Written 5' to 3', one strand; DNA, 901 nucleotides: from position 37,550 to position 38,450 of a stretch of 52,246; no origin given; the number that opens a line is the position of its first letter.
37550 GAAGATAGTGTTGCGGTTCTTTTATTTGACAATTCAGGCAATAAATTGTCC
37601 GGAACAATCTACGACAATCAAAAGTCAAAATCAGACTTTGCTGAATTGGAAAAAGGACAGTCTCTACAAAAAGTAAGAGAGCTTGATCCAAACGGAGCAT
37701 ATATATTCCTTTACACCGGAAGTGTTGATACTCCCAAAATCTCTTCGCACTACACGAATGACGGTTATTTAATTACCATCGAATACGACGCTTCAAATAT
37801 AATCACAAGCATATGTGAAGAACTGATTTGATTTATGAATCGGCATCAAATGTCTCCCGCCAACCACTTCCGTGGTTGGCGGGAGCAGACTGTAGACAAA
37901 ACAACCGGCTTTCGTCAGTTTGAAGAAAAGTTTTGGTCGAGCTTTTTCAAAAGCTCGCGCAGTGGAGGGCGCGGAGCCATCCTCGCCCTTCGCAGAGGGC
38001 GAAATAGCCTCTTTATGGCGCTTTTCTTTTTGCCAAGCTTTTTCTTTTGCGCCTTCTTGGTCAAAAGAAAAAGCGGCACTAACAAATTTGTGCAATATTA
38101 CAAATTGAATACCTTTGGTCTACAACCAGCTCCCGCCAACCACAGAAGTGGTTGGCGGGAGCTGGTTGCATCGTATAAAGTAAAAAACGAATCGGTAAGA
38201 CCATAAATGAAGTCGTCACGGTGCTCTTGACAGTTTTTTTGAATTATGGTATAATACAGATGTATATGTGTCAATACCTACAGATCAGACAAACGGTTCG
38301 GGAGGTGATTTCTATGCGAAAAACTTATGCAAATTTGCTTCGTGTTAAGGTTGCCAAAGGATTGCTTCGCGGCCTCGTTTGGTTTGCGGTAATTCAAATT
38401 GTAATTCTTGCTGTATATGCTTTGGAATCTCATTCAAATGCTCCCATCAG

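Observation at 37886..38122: Structured non-coding element present twice in inverted orientation with compensatory stem substitutions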

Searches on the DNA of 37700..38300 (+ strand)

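Call 7: search_rna_families(source=window, start=37700, end=38300, threshold=evalue, max_evalue=10)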
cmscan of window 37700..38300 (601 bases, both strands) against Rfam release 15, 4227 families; matches with E-value up to 10: 25.
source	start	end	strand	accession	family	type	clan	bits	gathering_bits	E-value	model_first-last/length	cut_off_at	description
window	37855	38160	-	RF04207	MIR5048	Gene; miRNA;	-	36.4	160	1.3e-06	1-356/356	no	MIR5048 microRNA precursor family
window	38024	38087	+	RF03566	mir-4875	Gene; miRNA;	-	24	90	0.021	1-73/73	no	mir-4875 microRNA precursor family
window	38010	38084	-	RF00972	mir-651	Gene; miRNA;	-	22.4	106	0.067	1-86/86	no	mir-651 microRNA precursor family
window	37847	37962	-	RF02845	Ref1C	Gene; sRNA;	-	21.1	90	1.4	1-131/131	no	Enterococcus sRNA 1C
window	38022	38087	+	RF03578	mir-3910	Gene; miRNA;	-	20.4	95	0.23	1-82/82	no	mir-3910 microRNA precursor family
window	38095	38215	-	RF03922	MIR2119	Gene; miRNA;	-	19.6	73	8.2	1-188/188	no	MIR2119 microRNA precursor family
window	38106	38184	+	RF04174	MIR4208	Gene; miRNA;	-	19.3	140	2.7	1-191/191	no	MIR4208 microRNA precursor family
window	38125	38228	-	RF02450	ncr1175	Gene; sRNA;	-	19.2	60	0.63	1-110/110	no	Bacillus sRNA ncr1175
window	38121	38170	-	RF04174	MIR4208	Gene; miRNA;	-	19.1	140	3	20-170/191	no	MIR4208 microRNA precursor family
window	37994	38050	+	RF00489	ctRNA_p42d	Gene; antisense;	-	18.5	50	0.34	1-46/46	no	ctRNA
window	38129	38163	-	RF03394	mir-2574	Gene; miRNA;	-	17.9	90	0.84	1-68/68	no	mir-2574 microRNA precursor family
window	37753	37817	+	RF02408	snoR124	Gene; snRNA; snoRNA; CD-box;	-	17.7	70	7.5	1-77/77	no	Small nucleolar RNA snoR124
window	38016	38094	+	RF03323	mir-3613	Gene; miRNA;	-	17.1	91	1.1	1-86/86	no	mir-3613 microRNA precursor family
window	38015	38078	+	RF04236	mir-1285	Gene; miRNA;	-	16.9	56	2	1-68/68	no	mir-1285 microRNA precursor family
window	38022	38085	-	RF03566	mir-4875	Gene; miRNA;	-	16.8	90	2.2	1-73/73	no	mir-4875 microRNA precursor family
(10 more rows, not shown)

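Call 17: search_dna_similar(query=window:37900-38110:+, collection=phages, mode=distant, max_evalue=0.01)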
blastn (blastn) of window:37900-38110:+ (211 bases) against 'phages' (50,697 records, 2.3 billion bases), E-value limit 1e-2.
No match.

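Call 18: search_dna_similar(query=window:37900-38110:+, collection=plasmids, mode=distant, max_evalue=0.01)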
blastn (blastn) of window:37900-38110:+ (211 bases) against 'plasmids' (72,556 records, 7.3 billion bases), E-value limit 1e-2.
No match.
